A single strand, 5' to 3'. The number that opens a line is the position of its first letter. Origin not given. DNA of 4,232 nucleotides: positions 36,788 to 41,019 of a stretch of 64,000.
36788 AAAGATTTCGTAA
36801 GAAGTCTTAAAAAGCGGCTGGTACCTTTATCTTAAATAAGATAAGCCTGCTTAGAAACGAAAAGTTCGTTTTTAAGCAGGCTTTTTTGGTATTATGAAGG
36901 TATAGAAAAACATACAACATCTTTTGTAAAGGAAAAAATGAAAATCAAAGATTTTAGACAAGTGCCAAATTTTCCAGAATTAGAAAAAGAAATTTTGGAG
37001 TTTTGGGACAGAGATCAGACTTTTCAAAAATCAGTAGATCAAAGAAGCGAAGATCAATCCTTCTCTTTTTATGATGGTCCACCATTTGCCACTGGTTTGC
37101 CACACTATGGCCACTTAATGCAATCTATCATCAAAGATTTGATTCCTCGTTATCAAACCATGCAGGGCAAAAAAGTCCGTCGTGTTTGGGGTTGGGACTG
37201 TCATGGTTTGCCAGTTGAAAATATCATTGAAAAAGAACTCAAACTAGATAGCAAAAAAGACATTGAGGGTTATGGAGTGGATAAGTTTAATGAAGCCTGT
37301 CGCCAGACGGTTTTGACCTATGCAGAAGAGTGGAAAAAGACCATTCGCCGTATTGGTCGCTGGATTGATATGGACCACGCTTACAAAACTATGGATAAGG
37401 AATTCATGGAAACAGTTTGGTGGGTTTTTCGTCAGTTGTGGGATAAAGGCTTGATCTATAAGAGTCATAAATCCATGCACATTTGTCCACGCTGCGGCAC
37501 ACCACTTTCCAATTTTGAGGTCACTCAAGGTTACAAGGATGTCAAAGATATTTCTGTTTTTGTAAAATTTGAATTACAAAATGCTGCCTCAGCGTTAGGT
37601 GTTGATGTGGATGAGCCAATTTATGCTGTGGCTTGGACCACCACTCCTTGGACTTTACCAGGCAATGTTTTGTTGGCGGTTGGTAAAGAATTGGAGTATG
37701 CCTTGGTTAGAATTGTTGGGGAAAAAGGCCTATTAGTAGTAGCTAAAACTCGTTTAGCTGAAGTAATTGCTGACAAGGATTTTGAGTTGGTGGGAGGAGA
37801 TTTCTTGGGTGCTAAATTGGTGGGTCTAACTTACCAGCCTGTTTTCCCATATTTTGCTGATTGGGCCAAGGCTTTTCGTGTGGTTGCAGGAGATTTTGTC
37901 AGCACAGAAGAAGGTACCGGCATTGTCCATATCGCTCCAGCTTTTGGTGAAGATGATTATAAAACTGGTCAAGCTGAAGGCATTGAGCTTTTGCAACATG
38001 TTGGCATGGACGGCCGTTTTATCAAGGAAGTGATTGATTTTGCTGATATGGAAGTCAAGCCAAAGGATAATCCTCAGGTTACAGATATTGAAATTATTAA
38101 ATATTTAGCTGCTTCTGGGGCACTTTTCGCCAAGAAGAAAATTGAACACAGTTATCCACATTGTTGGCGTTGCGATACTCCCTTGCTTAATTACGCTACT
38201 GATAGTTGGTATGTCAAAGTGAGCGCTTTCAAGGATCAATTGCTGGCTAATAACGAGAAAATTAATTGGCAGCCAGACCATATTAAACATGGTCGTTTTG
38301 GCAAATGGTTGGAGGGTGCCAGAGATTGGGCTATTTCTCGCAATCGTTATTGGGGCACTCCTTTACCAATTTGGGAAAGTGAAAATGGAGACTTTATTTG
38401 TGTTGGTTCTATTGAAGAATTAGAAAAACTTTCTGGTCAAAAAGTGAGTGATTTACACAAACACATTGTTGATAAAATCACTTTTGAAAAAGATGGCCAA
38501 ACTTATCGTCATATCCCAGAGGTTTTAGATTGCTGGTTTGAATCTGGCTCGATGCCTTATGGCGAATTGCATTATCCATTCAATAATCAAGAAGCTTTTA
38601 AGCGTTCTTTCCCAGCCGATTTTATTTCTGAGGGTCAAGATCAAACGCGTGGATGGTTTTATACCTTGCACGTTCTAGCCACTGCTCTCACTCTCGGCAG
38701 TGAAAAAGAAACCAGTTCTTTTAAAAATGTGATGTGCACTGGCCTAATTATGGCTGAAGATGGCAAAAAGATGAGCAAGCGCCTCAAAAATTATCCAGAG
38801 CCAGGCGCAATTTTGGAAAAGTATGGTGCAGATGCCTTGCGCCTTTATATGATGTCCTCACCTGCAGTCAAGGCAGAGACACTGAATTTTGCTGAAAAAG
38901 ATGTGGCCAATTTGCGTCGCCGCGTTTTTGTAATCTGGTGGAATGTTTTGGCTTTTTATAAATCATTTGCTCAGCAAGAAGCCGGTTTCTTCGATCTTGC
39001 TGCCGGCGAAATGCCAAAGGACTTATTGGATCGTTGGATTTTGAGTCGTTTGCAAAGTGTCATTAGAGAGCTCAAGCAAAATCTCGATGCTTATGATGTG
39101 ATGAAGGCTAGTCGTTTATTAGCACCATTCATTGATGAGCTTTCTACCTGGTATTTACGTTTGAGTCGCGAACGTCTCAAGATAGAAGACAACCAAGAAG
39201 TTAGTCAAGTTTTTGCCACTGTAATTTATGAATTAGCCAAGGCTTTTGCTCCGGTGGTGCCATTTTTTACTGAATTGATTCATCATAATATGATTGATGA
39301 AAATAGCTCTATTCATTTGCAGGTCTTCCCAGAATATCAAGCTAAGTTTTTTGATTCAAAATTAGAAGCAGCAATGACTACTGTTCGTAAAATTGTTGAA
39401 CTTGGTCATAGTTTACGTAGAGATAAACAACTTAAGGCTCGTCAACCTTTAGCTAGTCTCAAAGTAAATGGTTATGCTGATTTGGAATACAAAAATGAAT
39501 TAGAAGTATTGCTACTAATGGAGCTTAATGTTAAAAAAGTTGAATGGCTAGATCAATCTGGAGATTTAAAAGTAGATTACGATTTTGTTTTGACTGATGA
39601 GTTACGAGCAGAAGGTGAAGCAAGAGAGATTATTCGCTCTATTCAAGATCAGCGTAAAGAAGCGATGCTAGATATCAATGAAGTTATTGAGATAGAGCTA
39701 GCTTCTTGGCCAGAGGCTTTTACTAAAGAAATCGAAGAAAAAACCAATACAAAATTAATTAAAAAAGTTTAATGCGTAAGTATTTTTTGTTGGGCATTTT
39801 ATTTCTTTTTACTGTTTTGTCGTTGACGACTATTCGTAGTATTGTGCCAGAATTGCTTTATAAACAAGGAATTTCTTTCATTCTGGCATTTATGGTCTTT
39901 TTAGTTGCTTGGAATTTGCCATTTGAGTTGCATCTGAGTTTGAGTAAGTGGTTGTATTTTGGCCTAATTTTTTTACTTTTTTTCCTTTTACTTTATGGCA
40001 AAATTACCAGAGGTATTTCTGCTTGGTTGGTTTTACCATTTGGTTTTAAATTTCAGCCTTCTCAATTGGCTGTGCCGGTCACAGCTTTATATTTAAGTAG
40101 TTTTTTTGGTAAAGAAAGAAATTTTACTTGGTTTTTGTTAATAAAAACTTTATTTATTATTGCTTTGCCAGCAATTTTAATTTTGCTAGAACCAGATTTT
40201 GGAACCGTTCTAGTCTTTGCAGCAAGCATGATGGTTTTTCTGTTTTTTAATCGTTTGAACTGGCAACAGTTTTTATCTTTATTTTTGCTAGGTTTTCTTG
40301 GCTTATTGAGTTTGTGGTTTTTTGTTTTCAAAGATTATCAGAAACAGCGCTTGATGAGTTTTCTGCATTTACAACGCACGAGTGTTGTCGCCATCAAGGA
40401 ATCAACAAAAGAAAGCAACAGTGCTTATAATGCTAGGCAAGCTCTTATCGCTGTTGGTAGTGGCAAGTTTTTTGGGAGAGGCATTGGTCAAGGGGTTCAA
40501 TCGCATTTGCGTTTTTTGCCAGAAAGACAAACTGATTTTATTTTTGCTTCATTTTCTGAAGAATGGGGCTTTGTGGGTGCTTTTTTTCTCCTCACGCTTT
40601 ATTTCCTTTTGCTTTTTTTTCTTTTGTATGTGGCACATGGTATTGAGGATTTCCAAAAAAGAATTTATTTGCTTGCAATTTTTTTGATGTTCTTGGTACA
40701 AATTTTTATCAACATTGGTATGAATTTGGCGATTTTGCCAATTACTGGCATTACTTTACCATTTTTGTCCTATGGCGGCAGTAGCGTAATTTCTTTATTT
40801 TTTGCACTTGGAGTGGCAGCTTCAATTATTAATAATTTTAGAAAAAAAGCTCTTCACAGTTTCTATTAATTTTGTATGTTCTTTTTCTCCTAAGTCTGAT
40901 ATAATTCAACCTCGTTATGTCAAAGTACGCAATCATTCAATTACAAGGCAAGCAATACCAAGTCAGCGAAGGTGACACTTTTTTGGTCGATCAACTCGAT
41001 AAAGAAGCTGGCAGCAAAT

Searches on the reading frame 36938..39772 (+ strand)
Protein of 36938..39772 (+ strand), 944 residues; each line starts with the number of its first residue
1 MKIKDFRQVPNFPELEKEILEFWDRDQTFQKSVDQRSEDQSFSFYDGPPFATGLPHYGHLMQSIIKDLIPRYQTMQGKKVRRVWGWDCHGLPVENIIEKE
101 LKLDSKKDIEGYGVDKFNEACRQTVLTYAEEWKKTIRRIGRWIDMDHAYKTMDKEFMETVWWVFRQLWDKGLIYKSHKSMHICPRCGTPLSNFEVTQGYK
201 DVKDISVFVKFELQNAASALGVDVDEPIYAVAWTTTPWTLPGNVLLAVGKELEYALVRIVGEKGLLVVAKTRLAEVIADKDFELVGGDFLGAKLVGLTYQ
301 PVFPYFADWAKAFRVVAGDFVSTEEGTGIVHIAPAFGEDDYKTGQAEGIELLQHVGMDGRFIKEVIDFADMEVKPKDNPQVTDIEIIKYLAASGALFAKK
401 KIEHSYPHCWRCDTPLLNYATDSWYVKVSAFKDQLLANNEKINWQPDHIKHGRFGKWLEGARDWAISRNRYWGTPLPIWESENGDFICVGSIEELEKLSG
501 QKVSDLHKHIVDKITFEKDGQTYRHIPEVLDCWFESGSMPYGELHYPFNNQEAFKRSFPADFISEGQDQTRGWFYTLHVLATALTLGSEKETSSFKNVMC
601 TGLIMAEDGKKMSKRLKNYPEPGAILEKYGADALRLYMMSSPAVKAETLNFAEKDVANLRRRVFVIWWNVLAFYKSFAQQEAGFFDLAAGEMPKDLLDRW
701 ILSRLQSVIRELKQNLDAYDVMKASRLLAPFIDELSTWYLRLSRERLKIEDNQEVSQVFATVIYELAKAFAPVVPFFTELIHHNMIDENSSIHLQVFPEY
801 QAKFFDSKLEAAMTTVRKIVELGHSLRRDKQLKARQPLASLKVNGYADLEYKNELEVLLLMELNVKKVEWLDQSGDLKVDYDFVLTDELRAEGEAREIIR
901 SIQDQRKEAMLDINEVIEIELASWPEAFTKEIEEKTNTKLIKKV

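Call 5: search_protein_families(library=pfam, proteins=[window:36938-39772:+])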
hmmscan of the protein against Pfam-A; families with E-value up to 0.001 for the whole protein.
window:36938-39772:+ (944 aa): 5 families
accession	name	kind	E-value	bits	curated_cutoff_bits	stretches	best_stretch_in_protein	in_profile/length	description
PF00133.28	tRNA-synt_1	-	5.3e-146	487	22.7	1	19-649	2-413/414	tRNA synthetases class I (I, L, M and V)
PF08264.19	Anticodon_1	-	7.4e-28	97.7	25.1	1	698-838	1-144/148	Anticodon-binding domain of tRNA ligase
PF09334.17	tRNA-synt_1g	-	2.5e-22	79.6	20.1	2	49-195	8-135/391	tRNA synthetases class I (M)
PF19302.4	DUF5915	-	1.8e-09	37.9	27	1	871-924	94-147/195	Domain of unknown function (DUF5915)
PF01406.26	tRNA-synt_1e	-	8.9e-05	22.4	27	0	596-658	239-298/301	tRNA synthetases class I (C) catalytic domain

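Call 10: find_related_loci(query=window:36938-39772:+, collection=genome_contigs, flank=3000)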
Query window:36938-39772:+ (944 aa) in genome_contigs; peptide patterns used: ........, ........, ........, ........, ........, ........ (x = any residue, [..] = any of these).
599 stretches matched a pattern (row limit reached: there are more); 587 encode a relative of the query (tblastn E <= 1e-3); the best 80 are kept; 80 distinct loci.
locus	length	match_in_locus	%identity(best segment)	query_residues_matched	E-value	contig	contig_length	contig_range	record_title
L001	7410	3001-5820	82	1-940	0e+0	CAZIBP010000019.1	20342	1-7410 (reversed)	MAG TPA_asm: uncultured Pseudomonadales bacterium isolate SRP093185_co1_41 genome assembly, contig: NODE_1600_length_203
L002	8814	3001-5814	77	2-940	0e+0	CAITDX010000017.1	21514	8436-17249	uncultured bacterium isolate LaPlata_bin-3499 genome assembly, contig: bin-3499:17/85, whole genome shotgun sequence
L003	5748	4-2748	82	26-940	0e+0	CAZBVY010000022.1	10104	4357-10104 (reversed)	MAG TPA_asm: uncultured Pseudomonadales bacterium isolate binchicken_co212_140 genome assembly, contig: NODE_8750_length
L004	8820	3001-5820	83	1-940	0e+0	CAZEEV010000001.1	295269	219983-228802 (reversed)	MAG TPA_asm: uncultured Pseudomonadales bacterium isolate SRP294416_co1_79 genome assembly, contig: NODE_5_length_295269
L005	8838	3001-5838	56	16-919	0e+0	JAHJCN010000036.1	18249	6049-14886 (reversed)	MAG: Patescibacteria group bacterium isolate Modern_marine.mb.308 Modern_marine.mb.308_k141_790449, whole genome shotgun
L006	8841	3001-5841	55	11-942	0e+0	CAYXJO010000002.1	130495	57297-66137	MAG TPA_asm: uncultured Gammaproteobacteria bacterium isolate SRP263991_co4_11 genome assembly, contig: NODE_61_length_1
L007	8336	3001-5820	54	5-941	0e+0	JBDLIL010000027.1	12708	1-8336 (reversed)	MAG: Patescibacteria group bacterium isolate MAG029 MAG029_27, whole genome shotgun sequence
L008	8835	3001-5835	54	2-944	0e+0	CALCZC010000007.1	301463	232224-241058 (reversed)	MAG TPA_asm: uncultured bacterium isolate SRR3330206_bin.71_CONCOCT_v1.1_MAG genome assembly, contig: ERZ724085.27, whol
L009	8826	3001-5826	83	1-942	0e+0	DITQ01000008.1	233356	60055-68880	MAG TPA_asm: Candidatus Pacebacteria bacterium UBA6180 UBA6180_contig_55106, whole genome shotgun sequence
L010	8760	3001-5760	55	16-923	0e+0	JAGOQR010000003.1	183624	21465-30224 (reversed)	MAG: Candidatus Magasanikiibacteriota bacterium isolate Gw_Bodden_bin_243 Gw_Bodden_93_length_183624_cov_14.449768, whol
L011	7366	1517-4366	53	11-930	0e+0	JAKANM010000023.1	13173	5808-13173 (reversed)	MAG: bacterium isolate WY5.bin71 NODE_7995_length_13173_cov_2.110915, whole genome shotgun sequence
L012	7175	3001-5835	51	11-923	0e+0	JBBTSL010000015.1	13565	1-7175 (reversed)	MAG: Patescibacteria group bacterium isolate H41-bin286_1 H41_bin286_1_000000000015, whole genome shotgun sequence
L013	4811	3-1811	81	338-940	0e+0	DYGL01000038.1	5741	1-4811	MAG TPA_asm: Candidatus Microgenomatus sp. isolate BE2012_4_39_12 Afr_mines_BE2012_5037_length_5741_cov_4_018115, whole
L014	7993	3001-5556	53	11-877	0e+0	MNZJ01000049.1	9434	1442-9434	MAG: Candidatus Peregrinibacteria bacterium CG2_30_44_17 cg2_3.0_scaffold_7349_c, whole genome shotgun sequence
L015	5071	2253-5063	49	11-938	0e+0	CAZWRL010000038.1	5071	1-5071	MAG TPA_asm: uncultured Gammaproteobacteria bacterium isolate binchicken_co21_262 genome assembly, contig: NODE_22014_le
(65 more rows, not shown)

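Call 49: search_protein_families(library=ncbifam, proteins=[window:36938-39772:+], max_evalue=1e-20)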
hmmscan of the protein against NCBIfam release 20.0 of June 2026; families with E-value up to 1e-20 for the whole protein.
window:36938-39772:+ (944 aa): 13 families
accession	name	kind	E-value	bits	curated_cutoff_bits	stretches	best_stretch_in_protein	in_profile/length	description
TIGR00392.1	ileS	equivalog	1.7e-275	916.5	621.4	1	7-846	3-852/861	isoleucine--tRNA ligase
NF000257.1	MupA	exception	3.6e-218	726.8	1900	1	16-877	9-853/1024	mupirocin-resistant isoleucine--tRNA ligase MupA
NF000258.1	MupB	exception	1.7e-209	698.2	1900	1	16-873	9-851/1033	mupirocin-resistant isoleucine--tRNA ligase MupB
TIGR00422.1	valS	equivalog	2.9e-134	449.1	612.1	2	310-876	251-792/863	valine--tRNA ligase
NF009687.0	PRK13208.1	equivalog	1.4e-119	400.5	738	2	313-878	253-796/801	valine--tRNA ligase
NF004349.1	PRK05729.1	equivalog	1.6e-116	390.6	704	1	14-856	8-755/860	valine--tRNA ligase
NF040702.1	ileS_w_GNAT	exception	2.9e-100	336.5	1999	2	311-779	491-950/1100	isoleucine--tRNA ligase, N-acetyltransferase domain-containing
NF011492.0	PRK14900.1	equivalog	3e-71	240.6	1783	2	311-845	261-771/1044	valine--tRNA ligase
NF000540.1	alt_ValS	exception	9.9e-62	209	900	1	314-848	270-805/827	valine--tRNA ligase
TIGR00395.1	leuS_arch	equivalog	9.7e-56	189.3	648.5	2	411-834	432-821/938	leucine--tRNA ligase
NF008957.0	PRK12300.1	subfamily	1.7e-53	181.8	677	2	12-342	6-323/946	leucine--tRNA ligase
TIGR00396.1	leuS_bact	equivalog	8.2e-43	146.6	548.4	0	12-200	3-174/843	leucine--tRNA ligase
TIGR00398.1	metG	equivalog_domain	1.5e-26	93.3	336.35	0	49-196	8-136/530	methionine--tRNA ligase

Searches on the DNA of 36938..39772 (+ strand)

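Call 16: search_rna_families(sources=[L001, L002, L004, L005, L006, L007, L008, L009, L014, L017, L020, L022, L023, L024, L026, L054, L070], threshold=gathering)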
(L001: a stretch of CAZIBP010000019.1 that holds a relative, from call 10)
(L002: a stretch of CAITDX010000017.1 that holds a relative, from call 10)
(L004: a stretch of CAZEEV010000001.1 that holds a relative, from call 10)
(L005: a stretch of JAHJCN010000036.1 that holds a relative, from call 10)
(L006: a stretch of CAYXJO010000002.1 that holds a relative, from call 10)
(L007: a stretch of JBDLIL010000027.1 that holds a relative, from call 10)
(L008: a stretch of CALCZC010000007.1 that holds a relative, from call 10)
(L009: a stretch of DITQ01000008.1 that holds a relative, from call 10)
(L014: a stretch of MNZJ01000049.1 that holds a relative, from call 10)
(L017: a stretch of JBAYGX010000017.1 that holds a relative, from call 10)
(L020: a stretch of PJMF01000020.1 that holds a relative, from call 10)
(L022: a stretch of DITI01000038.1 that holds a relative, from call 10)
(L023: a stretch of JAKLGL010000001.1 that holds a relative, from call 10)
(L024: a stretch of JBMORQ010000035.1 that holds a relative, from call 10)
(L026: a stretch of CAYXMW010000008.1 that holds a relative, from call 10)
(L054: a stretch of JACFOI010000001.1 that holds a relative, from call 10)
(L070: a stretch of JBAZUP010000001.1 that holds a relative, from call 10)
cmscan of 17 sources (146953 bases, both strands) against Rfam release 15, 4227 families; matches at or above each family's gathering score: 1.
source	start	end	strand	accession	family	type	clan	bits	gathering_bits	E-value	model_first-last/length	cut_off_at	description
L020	1815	1909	+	RF02964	DUF3800-V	Gene; sRNA;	-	62.8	37.4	2.6e-11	1-96/96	no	DUF3800-V RNA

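Call 34: search_rna_families(sources=[L154, L087, L105, L192, L081, L082, L103, L083, L109, L111, L160, L173, L183, L191, L172, L084, L110], threshold=gathering)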
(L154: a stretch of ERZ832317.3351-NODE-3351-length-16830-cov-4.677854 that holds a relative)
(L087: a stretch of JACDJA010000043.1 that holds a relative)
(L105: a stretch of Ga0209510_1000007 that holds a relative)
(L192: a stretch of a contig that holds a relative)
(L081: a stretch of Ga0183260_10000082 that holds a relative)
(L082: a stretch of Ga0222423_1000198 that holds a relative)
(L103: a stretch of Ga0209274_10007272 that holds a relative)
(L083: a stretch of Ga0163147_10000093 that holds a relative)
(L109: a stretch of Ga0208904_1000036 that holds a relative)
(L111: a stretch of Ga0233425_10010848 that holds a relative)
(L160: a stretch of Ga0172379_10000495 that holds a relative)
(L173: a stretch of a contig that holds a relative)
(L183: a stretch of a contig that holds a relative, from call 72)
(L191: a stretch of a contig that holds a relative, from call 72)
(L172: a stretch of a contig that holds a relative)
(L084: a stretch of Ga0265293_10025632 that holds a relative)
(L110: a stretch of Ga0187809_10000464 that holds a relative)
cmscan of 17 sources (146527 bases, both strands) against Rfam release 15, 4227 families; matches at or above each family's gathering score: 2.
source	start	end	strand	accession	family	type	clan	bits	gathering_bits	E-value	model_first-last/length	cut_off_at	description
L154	5294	5494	-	RF00230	T-box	Cis-reg; leader;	-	114.7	93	2.9e-24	1-219/219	no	T-box leader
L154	9659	9731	+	RF00005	tRNA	Gene; tRNA;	CL00001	58.3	29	1.2e-09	1-71/71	no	tRNA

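Call 72: search_with_rna_model(model_id=R1, sources=[L001, L002, L004, L005, L006, L007, L008, L009, L014, L017, L020, L022, L023, L024, L026, L054, L070, L083, L109, L111, L137, L160, L173, L183, L191, L110, L158, L172, L182, L084, L089, L161, L169, L175, L188, L155, L145, L168, L180, L179, L195, L154, L087, L105, L192, L118, L101, L010, L011, L012, L016, L029, L040, L043], max_evalue=0.01)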
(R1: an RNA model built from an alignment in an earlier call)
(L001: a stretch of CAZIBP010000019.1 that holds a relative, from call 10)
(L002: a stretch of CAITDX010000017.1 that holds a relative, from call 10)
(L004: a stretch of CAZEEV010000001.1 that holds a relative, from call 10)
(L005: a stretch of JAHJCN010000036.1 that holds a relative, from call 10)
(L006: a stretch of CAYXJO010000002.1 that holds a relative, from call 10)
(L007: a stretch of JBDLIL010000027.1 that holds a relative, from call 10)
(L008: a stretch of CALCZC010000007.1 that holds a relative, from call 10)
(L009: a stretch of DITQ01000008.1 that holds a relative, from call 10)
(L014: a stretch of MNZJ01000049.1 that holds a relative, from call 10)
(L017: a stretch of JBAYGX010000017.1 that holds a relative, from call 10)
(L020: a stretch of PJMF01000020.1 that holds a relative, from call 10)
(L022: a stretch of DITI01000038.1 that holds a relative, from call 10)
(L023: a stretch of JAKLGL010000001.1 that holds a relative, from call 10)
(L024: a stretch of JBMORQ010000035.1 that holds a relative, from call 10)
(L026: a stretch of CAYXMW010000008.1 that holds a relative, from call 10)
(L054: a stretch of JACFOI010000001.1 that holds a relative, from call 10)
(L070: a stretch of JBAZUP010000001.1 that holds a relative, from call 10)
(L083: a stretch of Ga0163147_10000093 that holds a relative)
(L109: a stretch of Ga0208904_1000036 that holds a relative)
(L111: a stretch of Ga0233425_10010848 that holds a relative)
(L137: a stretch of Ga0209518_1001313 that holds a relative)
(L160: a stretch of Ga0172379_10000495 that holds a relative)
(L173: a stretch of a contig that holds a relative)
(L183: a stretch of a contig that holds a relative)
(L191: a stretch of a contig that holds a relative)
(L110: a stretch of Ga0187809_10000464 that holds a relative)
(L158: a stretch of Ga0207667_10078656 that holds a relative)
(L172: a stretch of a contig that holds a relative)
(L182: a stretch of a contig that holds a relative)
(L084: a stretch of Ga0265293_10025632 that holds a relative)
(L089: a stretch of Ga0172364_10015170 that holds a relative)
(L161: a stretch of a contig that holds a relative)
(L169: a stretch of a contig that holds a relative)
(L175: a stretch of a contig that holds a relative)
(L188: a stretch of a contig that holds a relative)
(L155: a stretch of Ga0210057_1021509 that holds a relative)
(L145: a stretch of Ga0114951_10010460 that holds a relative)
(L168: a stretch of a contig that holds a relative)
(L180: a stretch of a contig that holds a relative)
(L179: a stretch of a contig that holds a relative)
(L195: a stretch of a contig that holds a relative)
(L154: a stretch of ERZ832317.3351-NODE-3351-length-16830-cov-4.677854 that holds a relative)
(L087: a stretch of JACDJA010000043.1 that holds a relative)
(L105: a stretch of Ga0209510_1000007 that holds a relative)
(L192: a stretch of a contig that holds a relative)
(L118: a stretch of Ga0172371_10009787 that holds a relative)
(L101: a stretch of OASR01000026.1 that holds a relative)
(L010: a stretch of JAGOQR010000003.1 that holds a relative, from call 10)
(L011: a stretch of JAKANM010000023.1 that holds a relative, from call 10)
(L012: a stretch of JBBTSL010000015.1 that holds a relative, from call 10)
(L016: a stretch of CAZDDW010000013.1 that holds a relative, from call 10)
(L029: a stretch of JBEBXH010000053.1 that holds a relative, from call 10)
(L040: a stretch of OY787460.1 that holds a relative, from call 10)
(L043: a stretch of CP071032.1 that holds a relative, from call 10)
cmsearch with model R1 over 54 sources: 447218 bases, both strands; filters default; matches with E-value up to 0.01: 47.
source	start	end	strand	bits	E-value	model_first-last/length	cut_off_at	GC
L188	2394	2537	+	84.6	2.3e-21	1-152/152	no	0.57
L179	2086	2226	+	77.5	2.2e-19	1-152/152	no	0.52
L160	2316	2428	-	77.2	2.7e-19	1-152/152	no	0.48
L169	1098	1238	+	75.6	7.5e-19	1-152/152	no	0.6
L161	9836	9983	-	71.7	9e-18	1-152/152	no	0.46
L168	9795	9920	-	71.2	1.2e-17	1-152/152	no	0.5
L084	2524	2674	-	69.6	3.3e-17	1-152/152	no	0.44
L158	2092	2235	+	69.5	3.7e-17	1-152/152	no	0.53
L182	876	1043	+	69.5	3.7e-17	1-152/152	no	0.57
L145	5508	5632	+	68.6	6.2e-17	1-152/152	no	0.41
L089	3850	3976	+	68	9.1e-17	1-152/152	no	0.5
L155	4047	4198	+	64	1.2e-15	1-152/152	no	0.5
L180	1002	1137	+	62.6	2.9e-15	1-152/152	no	0.48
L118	12134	12287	-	61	8.3e-15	1-152/152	no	0.62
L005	2658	2798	+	60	1.6e-14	1-152/152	no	0.57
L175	297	420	-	57.8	6.2e-14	1-152/152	no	0.53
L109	3518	3656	+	57.6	7.2e-14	1-152/152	no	0.4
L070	2782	2918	+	57.5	7.5e-14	1-152/152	no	0.5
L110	3675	3816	-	57.5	7.7e-14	1-152/152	no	0.51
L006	2815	2943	+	56.5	1.4e-13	1-152/152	no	0.49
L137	5921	6049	-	56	2e-13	1-152/152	no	0.5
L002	2754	2902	+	54.5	5.1e-13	1-152/152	no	0.46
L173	3609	3733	-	54.2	6.3e-13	1-152/152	no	0.39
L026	2835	2958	+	54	7.2e-13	1-152/152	no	0.45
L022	2692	2838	+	52.6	1.7e-12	1-152/152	no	0.41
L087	14010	14138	+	50.1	8.3e-12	1-152/152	no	0.47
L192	1596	1731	-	47.5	4.6e-11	1-152/152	no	0.56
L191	1276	1404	+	47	6.1e-11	1-152/152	no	0.34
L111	7608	7724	-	46.5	8.4e-11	1-152/152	no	0.45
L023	2801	2927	+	45.9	1.2e-10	1-152/152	no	0.39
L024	2669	2807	+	45.2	1.9e-10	1-152/152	no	0.42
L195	170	307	-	45.2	1.9e-10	1-152/152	no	0.46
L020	2690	2815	+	43.5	5.6e-10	1-152/152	no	0.48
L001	2744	2903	+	42.2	1.3e-09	1-152/152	no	0.39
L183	1909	2038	+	41.6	1.9e-09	1-152/152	no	0.52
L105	5560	5677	-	41.2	2.4e-09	1-152/152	no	0.5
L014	2717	2860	+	40.9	3.1e-09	1-152/152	no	0.45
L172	3703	3815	+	40.3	4.3e-09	1-152/152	no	0.37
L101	10146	10337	-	40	5.4e-09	1-152/152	no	0.44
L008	2758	2887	+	39.4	7.8e-09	1-152/152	no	0.38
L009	2779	2912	+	38.6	1.3e-08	1-152/152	no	0.47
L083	1183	1328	+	35.9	7.5e-08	1-152/152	no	0.42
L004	2773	2906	+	31.9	9.3e-07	1-152/152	no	0.41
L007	2732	2893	+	29.9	3.4e-06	1-152/152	no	0.45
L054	2466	2625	+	26.4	3.2e-05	1-152/152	no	0.57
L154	5310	5430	-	26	4e-05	1-152/152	no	0.36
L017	2694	2879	+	17.9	0.0074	1-152/152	no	0.48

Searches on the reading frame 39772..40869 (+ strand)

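Call 5: search_protein_families(library=pfam, proteins=[window:39772-40869:+])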
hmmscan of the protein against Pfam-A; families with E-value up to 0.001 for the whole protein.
window:39772-40869:+ (365 aa): 1 family
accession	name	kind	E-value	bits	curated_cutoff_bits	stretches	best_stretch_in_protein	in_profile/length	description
PF01098.24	FTSW_RODA_SPOVE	-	1.4e-74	251.7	26.4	1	6-354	13-352/356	Cell cycle protein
